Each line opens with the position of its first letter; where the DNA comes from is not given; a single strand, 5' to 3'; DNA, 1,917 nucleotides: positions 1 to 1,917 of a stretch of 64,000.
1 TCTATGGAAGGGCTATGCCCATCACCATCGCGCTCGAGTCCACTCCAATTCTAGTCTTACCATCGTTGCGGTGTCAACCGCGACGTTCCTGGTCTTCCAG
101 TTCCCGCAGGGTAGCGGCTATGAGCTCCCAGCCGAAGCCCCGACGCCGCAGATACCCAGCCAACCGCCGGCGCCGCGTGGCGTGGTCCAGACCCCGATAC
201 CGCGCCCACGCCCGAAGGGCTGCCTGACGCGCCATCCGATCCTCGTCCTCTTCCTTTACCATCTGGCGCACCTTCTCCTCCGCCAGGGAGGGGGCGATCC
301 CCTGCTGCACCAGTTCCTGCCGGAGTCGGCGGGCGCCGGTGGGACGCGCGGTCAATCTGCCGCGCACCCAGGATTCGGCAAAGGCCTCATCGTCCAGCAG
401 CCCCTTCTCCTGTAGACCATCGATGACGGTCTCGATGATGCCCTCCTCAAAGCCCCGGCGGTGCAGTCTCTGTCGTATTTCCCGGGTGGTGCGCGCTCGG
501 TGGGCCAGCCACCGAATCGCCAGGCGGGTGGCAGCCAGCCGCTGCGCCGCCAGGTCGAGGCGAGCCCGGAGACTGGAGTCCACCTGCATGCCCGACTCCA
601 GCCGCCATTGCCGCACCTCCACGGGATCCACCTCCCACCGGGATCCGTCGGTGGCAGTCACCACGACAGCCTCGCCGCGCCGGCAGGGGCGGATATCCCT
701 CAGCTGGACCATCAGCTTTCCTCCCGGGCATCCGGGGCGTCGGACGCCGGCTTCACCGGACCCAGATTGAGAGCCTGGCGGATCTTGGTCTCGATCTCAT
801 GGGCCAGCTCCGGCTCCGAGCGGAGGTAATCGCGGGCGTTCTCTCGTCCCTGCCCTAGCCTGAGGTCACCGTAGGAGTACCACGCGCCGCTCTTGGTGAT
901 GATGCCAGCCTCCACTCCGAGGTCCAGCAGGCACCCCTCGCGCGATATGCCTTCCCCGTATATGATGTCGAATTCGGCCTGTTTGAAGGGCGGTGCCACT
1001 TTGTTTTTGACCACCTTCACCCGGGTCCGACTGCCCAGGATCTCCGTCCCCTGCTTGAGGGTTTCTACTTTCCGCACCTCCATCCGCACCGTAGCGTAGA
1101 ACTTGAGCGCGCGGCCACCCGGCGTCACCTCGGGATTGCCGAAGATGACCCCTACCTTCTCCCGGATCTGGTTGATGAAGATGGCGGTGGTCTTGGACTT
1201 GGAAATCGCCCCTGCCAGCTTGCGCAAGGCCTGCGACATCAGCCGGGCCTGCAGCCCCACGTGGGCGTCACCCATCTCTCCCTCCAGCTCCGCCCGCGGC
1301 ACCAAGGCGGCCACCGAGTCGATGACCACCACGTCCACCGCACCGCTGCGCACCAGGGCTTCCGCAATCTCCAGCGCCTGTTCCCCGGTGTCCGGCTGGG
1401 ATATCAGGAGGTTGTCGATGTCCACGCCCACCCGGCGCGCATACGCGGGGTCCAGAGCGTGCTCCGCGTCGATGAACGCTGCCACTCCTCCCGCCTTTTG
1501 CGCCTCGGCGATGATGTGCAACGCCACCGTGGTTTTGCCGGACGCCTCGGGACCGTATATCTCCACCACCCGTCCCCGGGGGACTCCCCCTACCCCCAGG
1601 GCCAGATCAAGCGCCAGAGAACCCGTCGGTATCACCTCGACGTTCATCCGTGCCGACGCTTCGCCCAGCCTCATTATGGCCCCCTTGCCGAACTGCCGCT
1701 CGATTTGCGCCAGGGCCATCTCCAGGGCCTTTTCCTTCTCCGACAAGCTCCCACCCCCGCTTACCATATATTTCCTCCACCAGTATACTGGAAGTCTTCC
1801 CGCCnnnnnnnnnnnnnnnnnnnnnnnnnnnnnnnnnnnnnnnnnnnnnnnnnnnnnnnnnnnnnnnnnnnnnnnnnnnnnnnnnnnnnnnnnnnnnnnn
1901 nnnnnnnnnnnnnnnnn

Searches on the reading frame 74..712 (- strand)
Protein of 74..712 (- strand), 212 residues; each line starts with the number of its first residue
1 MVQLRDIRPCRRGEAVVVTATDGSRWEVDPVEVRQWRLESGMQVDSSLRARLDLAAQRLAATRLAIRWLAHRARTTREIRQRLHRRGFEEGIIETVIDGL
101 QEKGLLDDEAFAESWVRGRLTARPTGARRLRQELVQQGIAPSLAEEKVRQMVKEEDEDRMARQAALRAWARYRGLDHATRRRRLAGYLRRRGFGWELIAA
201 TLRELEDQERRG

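Call 25: find_encoding_contigs(protein=window:74-712:-, flank=10000, max_places=2)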
Protein window:74-712:- (212 aa): 8 contigs read that carry it; 2 places shown.
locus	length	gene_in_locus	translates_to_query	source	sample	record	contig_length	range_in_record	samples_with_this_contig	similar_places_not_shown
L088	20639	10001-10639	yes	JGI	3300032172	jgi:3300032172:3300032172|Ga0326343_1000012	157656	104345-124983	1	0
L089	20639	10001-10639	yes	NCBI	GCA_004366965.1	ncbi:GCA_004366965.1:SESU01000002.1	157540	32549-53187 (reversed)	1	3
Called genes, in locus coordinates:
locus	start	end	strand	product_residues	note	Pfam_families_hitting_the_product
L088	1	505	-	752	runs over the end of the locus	PF00270:DEAD, PF04851:ResIII, PF00271:Helicase_C, PF22982:WHD_HRQ1, PF09369:MZB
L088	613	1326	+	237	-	PF02585:PIG-L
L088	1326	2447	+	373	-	PF13439:Glyco_transf_4, PF13477:Glyco_trans_4_2, PF13579:Glyco_trans_4_4, PF20706:GT4-conflict, PF00534:Glycos_transf_1, PF13692:Glyco_trans_1_4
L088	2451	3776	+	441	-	PF00919:UPF0004, PF04055:Radical_SAM, PF18693:TRAM_2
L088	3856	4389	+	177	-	-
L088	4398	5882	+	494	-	PF13191:AAA_16 (weak), PF00004:AAA, PF07728:AAA_5 (faint), PF13401:AAA_22 (weak), PF17862:AAA_lid_3, PF01434:Peptidase_M41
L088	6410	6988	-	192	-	-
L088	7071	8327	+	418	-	PF00994:MoCF_biosynth, PF18146:CinA_KH, PF02464:CinA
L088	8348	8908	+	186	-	PF02834:LigT_PEase, PF13563:2_5_RNA_ligase2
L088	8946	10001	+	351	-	PF00154:RecA_N, PF08423:Rad51, PF06745:ATPase (weak), PF27531:MT3502_N (weak), PF21096:RecA_C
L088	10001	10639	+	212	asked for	PF21982:RecX_HTH1, PF02631:RecX_HTH2, PF21981:RecX_HTH3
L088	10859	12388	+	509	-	PF12072:RNase_Y_N, PF00013:KH_1 (weak), PF08668:HDOD (faint), PF01966:HD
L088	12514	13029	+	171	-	-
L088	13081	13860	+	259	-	PF13277:YmdB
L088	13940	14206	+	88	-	PF04232:SpoVS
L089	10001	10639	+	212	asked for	PF21982:RecX_HTH1, PF02631:RecX_HTH2, PF21981:RecX_HTH3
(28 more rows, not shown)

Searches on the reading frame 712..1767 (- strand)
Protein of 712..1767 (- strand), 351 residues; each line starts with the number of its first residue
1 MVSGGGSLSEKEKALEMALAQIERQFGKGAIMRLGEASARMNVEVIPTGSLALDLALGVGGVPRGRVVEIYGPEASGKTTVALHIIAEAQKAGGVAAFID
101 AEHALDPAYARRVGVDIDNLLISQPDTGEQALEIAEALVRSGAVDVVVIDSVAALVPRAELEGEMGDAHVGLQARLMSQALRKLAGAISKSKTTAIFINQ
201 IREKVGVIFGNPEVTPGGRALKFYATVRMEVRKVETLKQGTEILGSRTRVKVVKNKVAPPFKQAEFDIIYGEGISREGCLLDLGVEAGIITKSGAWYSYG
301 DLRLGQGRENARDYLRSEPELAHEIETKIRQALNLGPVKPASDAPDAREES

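Call 7: find_related_loci(query=window:712-1767:-, collection=genome_contigs, flank=6000)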
Query window:712-1767:- (351 aa) in genome_contigs; peptide patterns used: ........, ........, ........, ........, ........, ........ (x = any residue, [..] = any of these).
600 stretches matched a pattern (row limit reached: there are more); 593 encode a relative of the query (tblastn E <= 1e-3); the best 80 are kept; 80 distinct loci.
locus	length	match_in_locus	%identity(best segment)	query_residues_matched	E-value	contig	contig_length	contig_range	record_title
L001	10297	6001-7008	79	10-346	0e+0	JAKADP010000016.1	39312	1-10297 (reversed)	MAG: Bacillota bacterium isolate WH5.bin24 NODE_409_length_39312_cov_4.261273, whole genome shotgun sequence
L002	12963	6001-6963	79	10-330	5e-177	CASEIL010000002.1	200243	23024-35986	uncultured Phascolarctobacterium sp. isolate A94_L1_369369_idba_bin.119 genome assembly, contig: A94_L1_369369_idba_bin.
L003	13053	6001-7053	74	8-351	1e-176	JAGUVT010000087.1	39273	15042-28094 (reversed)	MAG: Deltaproteobacteria bacterium isolate DeMMO5_3 c_000000006109, whole genome shotgun sequence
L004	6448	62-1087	74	5-346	2e-177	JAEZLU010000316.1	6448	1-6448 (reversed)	MAG: Bacillota bacterium isolate OH_CDB_84 k127_1738283, whole genome shotgun sequence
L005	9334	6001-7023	76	10-350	2e-174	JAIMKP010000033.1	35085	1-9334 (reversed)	MAG: Desulfosporosinus sp. isolate GA_180221_E-2-1-MAG-50_16 NODE_270_length_35171_cov_10.593946, whole genome shotgun s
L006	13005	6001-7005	76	5-339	6e-174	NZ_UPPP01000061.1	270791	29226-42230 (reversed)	Lucifera butyrica isolate LUCI, whole genome shotgun sequence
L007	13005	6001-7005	74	10-343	6e-173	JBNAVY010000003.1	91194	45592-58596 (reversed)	MAG: Thermoanaerobacteraceae bacterium isolate Kamch4342-D-MF-050 bin61.fa-3, whole genome shotgun sequence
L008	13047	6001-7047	71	5-350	2e-172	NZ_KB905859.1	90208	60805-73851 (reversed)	Propionispira raffinosivorans DSM 20765 F606DRAFT_scaffold00021.21, whole genome shotgun sequence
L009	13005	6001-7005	78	5-339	2e-171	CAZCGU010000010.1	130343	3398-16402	MAG TPA_asm: uncultured Pelotomaculum sp. isolate SRP241326_co3_1 genome assembly, contig: NODE_228_length_130343_cov_10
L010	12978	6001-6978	73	9-335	1e-170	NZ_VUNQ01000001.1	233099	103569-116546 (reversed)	Tissierella pigra strain WCA3-693-APC-4 seq1, whole genome shotgun sequence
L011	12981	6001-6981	74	8-335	2e-169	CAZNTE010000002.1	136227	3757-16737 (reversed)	MAG TPA_asm: uncultured Tissierellaceae bacterium isolate binchicken_co173_922 genome assembly, contig: NODE_303_length_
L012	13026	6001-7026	71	10-351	3e-169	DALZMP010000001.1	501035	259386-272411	MAG TPA_asm: Sedimentibacter sp. isolate CTOTU47533 NODE_3_length_501035_cov_9.323175, whole genome shotgun sequence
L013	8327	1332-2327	77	10-342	9e-169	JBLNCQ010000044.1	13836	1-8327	MAG: Bacillota bacterium isolate MAG121 PRJNA950955_bin29_renamed_43, whole genome shotgun sequence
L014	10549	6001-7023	76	10-350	2e-167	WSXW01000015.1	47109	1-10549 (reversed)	MAG: Bacillota bacterium isolate X3_MetaBAT.12 scaffold_530, whole genome shotgun sequence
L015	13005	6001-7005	72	1-335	3e-167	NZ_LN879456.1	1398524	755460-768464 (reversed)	Desnuesiella massiliensis strain mt10, whole genome shotgun sequence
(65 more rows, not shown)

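Call 8: find_encoding_contigs(protein=window:712-1767:-, flank=3000, max_places=6)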
Protein window:712-1767:- (351 aa): 7 contigs read that carry it; 2 places shown.
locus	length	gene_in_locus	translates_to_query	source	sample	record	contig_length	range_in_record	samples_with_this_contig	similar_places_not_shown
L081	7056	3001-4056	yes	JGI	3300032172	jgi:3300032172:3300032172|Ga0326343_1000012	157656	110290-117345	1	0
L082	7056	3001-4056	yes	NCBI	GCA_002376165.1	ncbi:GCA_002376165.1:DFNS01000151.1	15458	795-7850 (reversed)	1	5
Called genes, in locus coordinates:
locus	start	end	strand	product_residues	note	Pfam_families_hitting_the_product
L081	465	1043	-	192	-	-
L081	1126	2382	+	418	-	PF00994:MoCF_biosynth, PF18146:CinA_KH, PF02464:CinA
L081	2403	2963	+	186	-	PF02834:LigT_PEase, PF13563:2_5_RNA_ligase2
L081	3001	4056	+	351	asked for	PF00154:RecA_N, PF08423:Rad51, PF06745:ATPase (weak), PF27531:MT3502_N (weak), PF21096:RecA_C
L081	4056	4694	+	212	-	PF21982:RecX_HTH1, PF02631:RecX_HTH2, PF21981:RecX_HTH3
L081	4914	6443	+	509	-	PF12072:RNase_Y_N, PF00013:KH_1 (weak), PF08668:HDOD (faint), PF01966:HD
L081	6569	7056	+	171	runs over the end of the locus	-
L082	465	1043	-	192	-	-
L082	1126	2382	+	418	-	PF00994:MoCF_biosynth, PF18146:CinA_KH, PF02464:CinA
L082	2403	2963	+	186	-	PF02834:LigT_PEase, PF13563:2_5_RNA_ligase2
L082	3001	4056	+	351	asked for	PF00154:RecA_N, PF08423:Rad51, PF06745:ATPase (weak), PF27531:MT3502_N (weak), PF21096:RecA_C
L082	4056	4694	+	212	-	PF21982:RecX_HTH1, PF02631:RecX_HTH2, PF21981:RecX_HTH3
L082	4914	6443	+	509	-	PF12072:RNase_Y_N, PF00013:KH_1 (weak), PF08668:HDOD (faint), PF01966:HD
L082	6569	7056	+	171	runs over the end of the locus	-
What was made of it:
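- JGI and NCBI gene calls use the ATG (call 8).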

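Call 11: find_homologous_proteins(query=window:712-1767:-, max_evalue=1e-100)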
Query window:712-1767:- (351 aa): 8000 proteins with E <= 1e-100 among 8000 candidates; the best 120 are listed.
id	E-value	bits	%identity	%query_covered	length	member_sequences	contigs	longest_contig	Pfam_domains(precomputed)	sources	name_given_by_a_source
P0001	1.1e-218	743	100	100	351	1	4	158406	PF06745.20,PF08423.18,PF00154.28,PF21096.3,PF27531.1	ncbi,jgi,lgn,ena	-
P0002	2.4e-214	729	100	98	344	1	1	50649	PF06745.20,PF08423.18,PF00154.28,PF21096.3,PF27531.1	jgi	-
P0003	3.5e-214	728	100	98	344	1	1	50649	PF06745.20,PF08423.18,PF00154.28,PF21096.3,PF27531.1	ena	-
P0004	2.0e-204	696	-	-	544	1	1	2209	PF13173.13,PF06745.20,PF08423.18,PF13401.13,PF00154.28,PF01637.25,PF27531.1,PF13191.13,PF03205.21,PF13479.13,PF00005.34,PF21096.3,PF13481.13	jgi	jgi:recombination protein RecA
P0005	4.9e-182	622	82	97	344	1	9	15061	PF06745.20,PF08423.18,PF00154.28,PF21096.3,PF27531.1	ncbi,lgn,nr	ncbi:MAG: recombination protein RecA [Eubacteriales bacterium]|nr:recombination protein RecA [Eubact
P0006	5.5e-182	622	82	97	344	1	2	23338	PF06745.20,PF08423.18,PF00154.28,PF21096.3,PF27531.1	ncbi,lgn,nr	ncbi:MAG: recombination protein RecA [Eubacteriales bacterium]|nr:recombination protein RecA [Eubact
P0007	7.8e-182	622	82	98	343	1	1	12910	PF06745.20,PF08423.18,PF00154.28,PF21096.3,PF27531.1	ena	-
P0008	1.0e-180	618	85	95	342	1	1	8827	PF06745.20,PF08423.18,PF00154.28,PF21096.3,PF27531.1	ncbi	-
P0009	2.3e-180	617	84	95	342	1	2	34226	PF06745.20,PF08423.18,PF00154.28,PF21096.3,PF27531.1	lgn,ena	-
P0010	3.3e-180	616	82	97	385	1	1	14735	PF06745.20,PF08423.18,PF00154.28,PF21096.3,PF27531.1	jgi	-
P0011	4.1e-180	616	83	95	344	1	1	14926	PF06745.20,PF08423.18,PF00154.28,PF21096.3,PF27531.1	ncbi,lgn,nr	ncbi:MAG: recombinase RecA [Firmicutes bacterium]|nr:recombinase RecA [Bacillota bacterium]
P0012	2.4e-179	614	82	96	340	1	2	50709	PF06745.20,PF08423.18,PF00154.28,PF21096.3,PF27531.1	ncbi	ncbi:MAG: recombinase RecA [Bacillota bacterium]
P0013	4.1e-179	613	81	97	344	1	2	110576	PF06745.20,PF08423.18,PF00154.28,PF21096.3,PF27531.1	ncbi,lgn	ncbi:MAG: recombinase RecA [Ignavibacteriales bacterium]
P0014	9.2e-179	612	80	97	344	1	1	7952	PF06745.20,PF08423.18,PF00154.28,PF21096.3,PF27531.1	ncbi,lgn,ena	-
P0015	1.4e-178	611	80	99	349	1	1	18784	PF06745.20,PF08423.18,PF00154.28,PF21096.3,PF27531.1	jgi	jgi:recombination protein RecA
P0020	6.4e-178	609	84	94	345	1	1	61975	PF06745.20,PF08423.18,PF00154.28,PF21096.3,PF27531.1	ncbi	ncbi:MAG: recombinase RecA [Bacillota bacterium]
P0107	1.4e-172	591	84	93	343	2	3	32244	PF06745.20,PF08423.18,PF00154.28,PF21096.3,PF27531.1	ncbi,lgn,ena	-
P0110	1.6e-172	591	83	92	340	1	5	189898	PF06745.20,PF08423.18,PF00154.28,PF21096.3,PF27531.1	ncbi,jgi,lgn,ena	-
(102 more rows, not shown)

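Call 12: find_encoding_contigs(protein=P0002, flank=2500, max_places=4)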
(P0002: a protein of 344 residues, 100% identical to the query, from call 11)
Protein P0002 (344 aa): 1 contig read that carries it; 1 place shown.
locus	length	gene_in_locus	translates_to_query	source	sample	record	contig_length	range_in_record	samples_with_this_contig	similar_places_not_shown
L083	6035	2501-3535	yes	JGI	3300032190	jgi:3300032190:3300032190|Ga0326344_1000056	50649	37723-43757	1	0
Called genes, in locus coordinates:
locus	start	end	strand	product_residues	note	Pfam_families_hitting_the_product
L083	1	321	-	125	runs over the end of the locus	-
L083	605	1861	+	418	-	PF00994:MoCF_biosynth, PF18146:CinA_KH, PF02464:CinA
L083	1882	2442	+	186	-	PF02834:LigT_PEase, PF13563:2_5_RNA_ligase2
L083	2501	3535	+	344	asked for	PF00154:RecA_N, PF08423:Rad51, PF06745:ATPase (weak), PF27531:MT3502_N (weak), PF21096:RecA_C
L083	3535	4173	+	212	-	PF21982:RecX_HTH1, PF02631:RecX_HTH2, PF21981:RecX_HTH3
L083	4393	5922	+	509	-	PF12072:RNase_Y_N, PF00013:KH_1 (weak), PF08668:HDOD (faint), PF01966:HD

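Call 13: find_encoding_contigs(protein=P0004, flank=2500, max_places=4)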
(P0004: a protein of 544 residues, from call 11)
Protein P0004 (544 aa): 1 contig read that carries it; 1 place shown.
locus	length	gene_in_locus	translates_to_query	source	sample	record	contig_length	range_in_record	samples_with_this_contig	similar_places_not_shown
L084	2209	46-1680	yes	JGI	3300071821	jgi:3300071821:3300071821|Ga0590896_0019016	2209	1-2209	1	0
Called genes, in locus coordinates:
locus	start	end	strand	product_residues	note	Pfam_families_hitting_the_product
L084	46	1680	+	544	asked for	PF00154:RecA_N, PF13173:AAA_14 (faint), PF06745:ATPase (faint), PF27531:MT3502_N (weak), PF00154:RecA_N, PF08423:Rad51, PF27531:MT3502_N (weak), PF21096:RecA_C, +7 more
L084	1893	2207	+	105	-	?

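Call 14: find_encoding_contigs(protein=P0008, flank=2500, max_places=4)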
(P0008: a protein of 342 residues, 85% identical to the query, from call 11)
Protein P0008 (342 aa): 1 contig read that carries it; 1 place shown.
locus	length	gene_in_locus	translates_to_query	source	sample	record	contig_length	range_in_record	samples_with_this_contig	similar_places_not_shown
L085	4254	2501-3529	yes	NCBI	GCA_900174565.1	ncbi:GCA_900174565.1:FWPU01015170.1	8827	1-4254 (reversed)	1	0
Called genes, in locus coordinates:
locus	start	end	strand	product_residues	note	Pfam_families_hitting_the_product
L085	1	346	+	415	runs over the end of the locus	PF00994:MoCF_biosynth, PF18146:CinA_KH, PF02464:CinA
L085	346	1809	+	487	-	PF00149:Metallophos, PF12850:Metallophos_2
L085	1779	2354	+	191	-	PF02834:LigT_PEase, PF13563:2_5_RNA_ligase2, PF02834:LigT_PEase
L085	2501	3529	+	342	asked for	PF00154:RecA_N, PF08423:Rad51, PF06745:ATPase (weak), PF27531:MT3502_N (weak), PF21096:RecA_C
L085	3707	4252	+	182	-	?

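Call 15: find_encoding_contigs(protein=P0009, flank=2500, max_places=4)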
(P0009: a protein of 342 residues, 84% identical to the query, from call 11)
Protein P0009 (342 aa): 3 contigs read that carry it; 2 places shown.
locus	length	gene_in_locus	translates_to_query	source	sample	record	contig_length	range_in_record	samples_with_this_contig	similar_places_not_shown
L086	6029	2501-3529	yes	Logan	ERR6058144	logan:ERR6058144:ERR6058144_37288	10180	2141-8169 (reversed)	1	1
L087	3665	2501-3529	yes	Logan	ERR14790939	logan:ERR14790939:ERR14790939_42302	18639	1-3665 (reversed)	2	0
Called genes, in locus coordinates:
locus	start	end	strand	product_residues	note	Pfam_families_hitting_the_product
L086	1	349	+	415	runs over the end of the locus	PF00994:MoCF_biosynth, PF18146:CinA_KH, PF02464:CinA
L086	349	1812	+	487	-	PF00149:Metallophos, PF12850:Metallophos_2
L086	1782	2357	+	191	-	PF02834:LigT_PEase, PF13563:2_5_RNA_ligase2, PF02834:LigT_PEase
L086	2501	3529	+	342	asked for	PF00154:RecA_N, PF08423:Rad51, PF06745:ATPase (weak), PF27531:MT3502_N (weak), PF21096:RecA_C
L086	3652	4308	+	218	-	PF21982:RecX_HTH1 (weak), PF02631:RecX_HTH2, PF21981:RecX_HTH3 (weak)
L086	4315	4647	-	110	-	PF01934:HepT-like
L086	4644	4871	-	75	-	PF18765:Polbeta (weak)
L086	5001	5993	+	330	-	PF09376:NurA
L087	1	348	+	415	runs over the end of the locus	PF00994:MoCF_biosynth, PF18146:CinA_KH, PF02464:CinA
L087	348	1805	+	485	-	PF00149:Metallophos, PF12850:Metallophos_2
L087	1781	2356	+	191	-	PF02834:LigT_PEase, PF13563:2_5_RNA_ligase2, PF02834:LigT_PEase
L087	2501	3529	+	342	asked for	PF00154:RecA_N, PF08423:Rad51, PF06745:ATPase (weak), PF27531:MT3502_N (weak), PF21096:RecA_C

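Call 33: find_encoding_contigs(protein=P0020, flank=2500, max_places=2)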
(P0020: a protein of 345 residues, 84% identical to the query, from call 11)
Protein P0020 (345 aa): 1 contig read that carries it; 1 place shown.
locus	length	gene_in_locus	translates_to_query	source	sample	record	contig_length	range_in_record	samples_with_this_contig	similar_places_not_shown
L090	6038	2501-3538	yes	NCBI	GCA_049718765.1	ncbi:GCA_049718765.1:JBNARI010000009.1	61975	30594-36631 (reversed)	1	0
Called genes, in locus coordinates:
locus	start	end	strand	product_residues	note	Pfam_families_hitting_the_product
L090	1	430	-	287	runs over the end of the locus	PF01471:PG_binding_1, PF01520:Amidase_3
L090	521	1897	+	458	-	PF00994:MoCF_biosynth, PF18146:CinA_KH, PF02464:CinA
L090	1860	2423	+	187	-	PF02834:LigT_PEase, PF10469:AKAP7_NLS, PF13563:2_5_RNA_ligase2, PF02834:LigT_PEase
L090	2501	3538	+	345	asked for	PF00154:RecA_N, PF08423:Rad51, PF06745:ATPase (faint), PF27531:MT3502_N (weak), PF21096:RecA_C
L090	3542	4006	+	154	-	PF21982:RecX_HTH1, PF02631:RecX_HTH2, PF21981:RecX_HTH3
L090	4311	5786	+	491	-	PF12072:RNase_Y_N, PF00013:KH_1 (weak), PF22891:KH_PNO1_2nd (weak), PF01966:HD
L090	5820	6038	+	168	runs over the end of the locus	-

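Call 34: find_encoding_contigs(protein=P0107, flank=2500, max_places=2)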
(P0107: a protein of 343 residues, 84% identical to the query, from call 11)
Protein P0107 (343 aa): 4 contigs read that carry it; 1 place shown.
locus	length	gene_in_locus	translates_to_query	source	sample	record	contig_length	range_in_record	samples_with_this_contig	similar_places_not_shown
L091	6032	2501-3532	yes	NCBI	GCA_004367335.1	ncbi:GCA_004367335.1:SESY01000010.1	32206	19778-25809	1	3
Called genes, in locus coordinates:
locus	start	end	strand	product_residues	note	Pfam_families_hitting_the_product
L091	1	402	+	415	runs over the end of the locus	PF00994:MoCF_biosynth, PF18146:CinA_KH, PF02464:CinA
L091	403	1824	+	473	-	PF00149:Metallophos, PF12850:Metallophos_2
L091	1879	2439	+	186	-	PF10469:AKAP7_NLS (weak), PF02834:LigT_PEase, PF13563:2_5_RNA_ligase2, PF02834:LigT_PEase (weak)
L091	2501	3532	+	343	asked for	PF00154:RecA_N, PF08423:Rad51, PF06745:ATPase (weak), PF27531:MT3502_N (weak), PF21096:RecA_C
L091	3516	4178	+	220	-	PF21982:RecX_HTH1, PF02631:RecX_HTH2, PF21981:RecX_HTH3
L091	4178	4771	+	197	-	PF07187:DUF1405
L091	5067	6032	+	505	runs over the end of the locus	PF12072:RNase_Y_N, PF00013:KH_1 (weak), PF08668:HDOD (faint), PF01966:HD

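Call 35: find_encoding_contigs(protein=P0110, flank=2500, max_places=2)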
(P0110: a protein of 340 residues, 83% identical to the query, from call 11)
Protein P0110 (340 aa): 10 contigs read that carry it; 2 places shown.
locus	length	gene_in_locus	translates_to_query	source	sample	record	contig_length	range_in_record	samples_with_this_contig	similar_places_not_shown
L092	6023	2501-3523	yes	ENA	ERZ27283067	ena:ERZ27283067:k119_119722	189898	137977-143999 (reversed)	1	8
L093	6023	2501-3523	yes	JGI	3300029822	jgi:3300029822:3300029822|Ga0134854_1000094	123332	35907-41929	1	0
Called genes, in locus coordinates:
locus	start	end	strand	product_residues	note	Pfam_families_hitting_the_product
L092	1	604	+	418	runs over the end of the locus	PF00994:MoCF_biosynth, PF18146:CinA_KH, PF02464:CinA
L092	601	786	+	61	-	-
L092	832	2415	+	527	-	PF00270:DEAD, PF04851:ResIII (weak), PF00271:Helicase_C, PF25399:DeaD_dimer (weak), PF03880:DbpA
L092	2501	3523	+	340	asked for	PF00154:RecA_N, PF06745:ATPase, PF08423:Rad51 (weak), PF27531:MT3502_N (weak), PF21096:RecA_C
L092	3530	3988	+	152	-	PF21981:RecX_HTH3 (faint), PF21982:RecX_HTH1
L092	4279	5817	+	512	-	PF12072:RNase_Y_N, PF00013:KH_1 (weak), PF01966:HD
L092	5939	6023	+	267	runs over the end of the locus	PF00149:Metallophos, PF13277:YmdB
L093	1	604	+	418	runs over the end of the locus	PF00994:MoCF_biosynth, PF18146:CinA_KH, PF02464:CinA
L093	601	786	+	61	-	-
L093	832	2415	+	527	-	PF00270:DEAD, PF04851:ResIII (weak), PF00271:Helicase_C, PF25399:DeaD_dimer (weak), PF03880:DbpA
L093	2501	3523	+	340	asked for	PF00154:RecA_N, PF06745:ATPase, PF08423:Rad51 (weak), PF27531:MT3502_N (weak), PF21096:RecA_C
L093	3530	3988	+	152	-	PF21981:RecX_HTH3 (faint), PF21982:RecX_HTH1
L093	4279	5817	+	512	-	PF12072:RNase_Y_N, PF00013:KH_1 (weak), PF01966:HD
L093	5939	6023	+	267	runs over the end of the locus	PF00149:Metallophos, PF13277:YmdB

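Call 50: find_encoding_contigs(protein=P0011, flank=2500, max_places=1)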
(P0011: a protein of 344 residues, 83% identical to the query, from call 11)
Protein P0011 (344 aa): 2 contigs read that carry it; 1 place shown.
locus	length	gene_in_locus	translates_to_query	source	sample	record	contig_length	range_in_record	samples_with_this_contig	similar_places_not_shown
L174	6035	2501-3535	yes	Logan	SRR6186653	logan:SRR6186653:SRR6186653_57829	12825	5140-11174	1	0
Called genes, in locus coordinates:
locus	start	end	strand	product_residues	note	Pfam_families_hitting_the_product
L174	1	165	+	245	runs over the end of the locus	PF13580:SIS_2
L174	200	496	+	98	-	PF02302:PTS_IIB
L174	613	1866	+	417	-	PF00994:MoCF_biosynth, PF18146:CinA_KH, PF02464:CinA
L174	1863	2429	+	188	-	PF02834:LigT_PEase, PF10469:AKAP7_NLS (weak), PF13563:2_5_RNA_ligase2, PF02834:LigT_PEase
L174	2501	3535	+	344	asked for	PF00154:RecA_N, PF08423:Rad51, PF06745:ATPase (faint), PF27531:MT3502_N (weak), PF21096:RecA_C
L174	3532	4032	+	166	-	PF21982:RecX_HTH1 (weak), PF21981:RecX_HTH3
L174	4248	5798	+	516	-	PF12072:RNase_Y_N, PF22891:KH_PNO1_2nd (faint), PF00013:KH_1 (weak), PF01966:HD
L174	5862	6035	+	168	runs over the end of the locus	-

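Call 51: find_encoding_contigs(protein=P0005, flank=2500, max_places=1)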
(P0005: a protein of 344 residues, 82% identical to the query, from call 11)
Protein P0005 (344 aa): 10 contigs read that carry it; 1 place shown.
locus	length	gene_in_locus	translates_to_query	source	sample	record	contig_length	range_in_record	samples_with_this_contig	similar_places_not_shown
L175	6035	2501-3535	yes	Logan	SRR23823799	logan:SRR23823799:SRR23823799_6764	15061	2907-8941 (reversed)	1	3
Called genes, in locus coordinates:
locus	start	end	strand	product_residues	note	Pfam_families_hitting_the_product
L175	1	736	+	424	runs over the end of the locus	PF00994:MoCF_biosynth, PF18146:CinA_KH, PF02464:CinA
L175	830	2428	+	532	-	PF04851:ResIII (weak), PF00270:DEAD, PF00271:Helicase_C, PF25399:DeaD_dimer, PF03880:DbpA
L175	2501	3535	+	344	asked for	PF00154:RecA_N, PF08423:Rad51, PF06745:ATPase (weak), PF27531:MT3502_N (weak), PF21096:RecA_C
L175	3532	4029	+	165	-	PF21982:RecX_HTH1, PF02631:RecX_HTH2, PF21981:RecX_HTH3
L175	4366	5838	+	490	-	PF12072:RNase_Y_N, PF00013:KH_1, PF08668:HDOD (faint), PF01966:HD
